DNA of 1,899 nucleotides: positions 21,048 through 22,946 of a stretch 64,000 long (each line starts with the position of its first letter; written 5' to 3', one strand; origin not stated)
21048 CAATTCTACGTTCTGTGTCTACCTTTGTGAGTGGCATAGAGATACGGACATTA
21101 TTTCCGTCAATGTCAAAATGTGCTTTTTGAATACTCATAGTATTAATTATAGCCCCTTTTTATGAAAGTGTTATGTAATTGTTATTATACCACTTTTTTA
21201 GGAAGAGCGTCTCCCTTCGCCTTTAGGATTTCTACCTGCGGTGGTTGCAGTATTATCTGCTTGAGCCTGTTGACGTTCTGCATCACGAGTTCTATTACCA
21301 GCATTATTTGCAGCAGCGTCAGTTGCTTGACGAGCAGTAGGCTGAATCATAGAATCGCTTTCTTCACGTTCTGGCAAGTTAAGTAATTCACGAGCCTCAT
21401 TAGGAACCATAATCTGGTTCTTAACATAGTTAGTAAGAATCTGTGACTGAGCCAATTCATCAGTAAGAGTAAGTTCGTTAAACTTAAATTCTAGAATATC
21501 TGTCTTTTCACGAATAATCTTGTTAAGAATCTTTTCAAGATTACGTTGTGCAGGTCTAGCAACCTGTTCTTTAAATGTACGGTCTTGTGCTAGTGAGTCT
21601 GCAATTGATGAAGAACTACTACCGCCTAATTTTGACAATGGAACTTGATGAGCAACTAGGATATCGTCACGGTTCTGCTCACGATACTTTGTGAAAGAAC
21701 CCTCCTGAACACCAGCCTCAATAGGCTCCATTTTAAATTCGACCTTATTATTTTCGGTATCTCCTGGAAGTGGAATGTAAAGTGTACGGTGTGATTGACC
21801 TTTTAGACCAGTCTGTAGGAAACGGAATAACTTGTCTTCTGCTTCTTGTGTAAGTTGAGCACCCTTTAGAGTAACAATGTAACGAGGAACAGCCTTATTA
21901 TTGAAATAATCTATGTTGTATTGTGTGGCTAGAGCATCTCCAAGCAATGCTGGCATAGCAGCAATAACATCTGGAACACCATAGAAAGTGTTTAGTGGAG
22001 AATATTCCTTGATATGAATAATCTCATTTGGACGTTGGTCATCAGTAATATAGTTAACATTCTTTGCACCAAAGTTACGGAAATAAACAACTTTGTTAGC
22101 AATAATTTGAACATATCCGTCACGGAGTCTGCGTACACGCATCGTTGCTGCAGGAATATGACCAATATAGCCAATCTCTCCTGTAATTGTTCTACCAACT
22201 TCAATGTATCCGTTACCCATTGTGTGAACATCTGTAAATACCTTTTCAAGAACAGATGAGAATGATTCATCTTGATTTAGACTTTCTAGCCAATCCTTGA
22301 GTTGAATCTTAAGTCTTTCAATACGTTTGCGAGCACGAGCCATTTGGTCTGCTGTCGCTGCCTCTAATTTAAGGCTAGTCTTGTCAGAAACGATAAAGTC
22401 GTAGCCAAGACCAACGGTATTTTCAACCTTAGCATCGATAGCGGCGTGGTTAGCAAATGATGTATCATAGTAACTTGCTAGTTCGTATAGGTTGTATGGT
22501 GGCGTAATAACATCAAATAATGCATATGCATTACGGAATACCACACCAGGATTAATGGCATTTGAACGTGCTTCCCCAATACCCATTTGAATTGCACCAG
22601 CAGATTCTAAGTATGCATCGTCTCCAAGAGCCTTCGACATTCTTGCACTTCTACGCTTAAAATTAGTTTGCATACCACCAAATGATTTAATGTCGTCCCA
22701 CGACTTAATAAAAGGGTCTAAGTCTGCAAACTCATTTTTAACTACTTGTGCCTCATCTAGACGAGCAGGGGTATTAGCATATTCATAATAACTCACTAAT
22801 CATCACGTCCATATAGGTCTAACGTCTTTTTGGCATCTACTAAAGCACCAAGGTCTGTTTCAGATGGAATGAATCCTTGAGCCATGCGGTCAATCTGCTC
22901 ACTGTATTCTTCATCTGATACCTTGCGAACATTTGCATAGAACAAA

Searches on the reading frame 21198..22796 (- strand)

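Call 7: search_protein_families(library=phrogs, proteins=[window:21198-22796:-])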
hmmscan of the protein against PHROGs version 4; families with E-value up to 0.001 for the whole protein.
window:21198-22796:- (532 aa): 7 families
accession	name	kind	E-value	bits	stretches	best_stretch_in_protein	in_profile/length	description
phrog_12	-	head and packaging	8.3e-58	197.9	1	45-516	53-473/646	portal protein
phrog_2662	-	head and packaging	7.9e-34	118.3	1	77-513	33-451/717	portal protein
phrog_68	-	head and packaging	1.4e-23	84.1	1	183-441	96-338/344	portal protein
phrog_5929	-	head and packaging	1.8e-11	44.8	1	292-509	6-219/228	portal protein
phrog_11226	-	head and packaging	1.4e-05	25.3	0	174-246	75-144/388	portal protein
phrog_2271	-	head and packaging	6.6e-05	21.8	1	257-485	174-394/859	portal protein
phrog_146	-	head and packaging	0.00027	20.9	0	373-515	310-473/587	portal protein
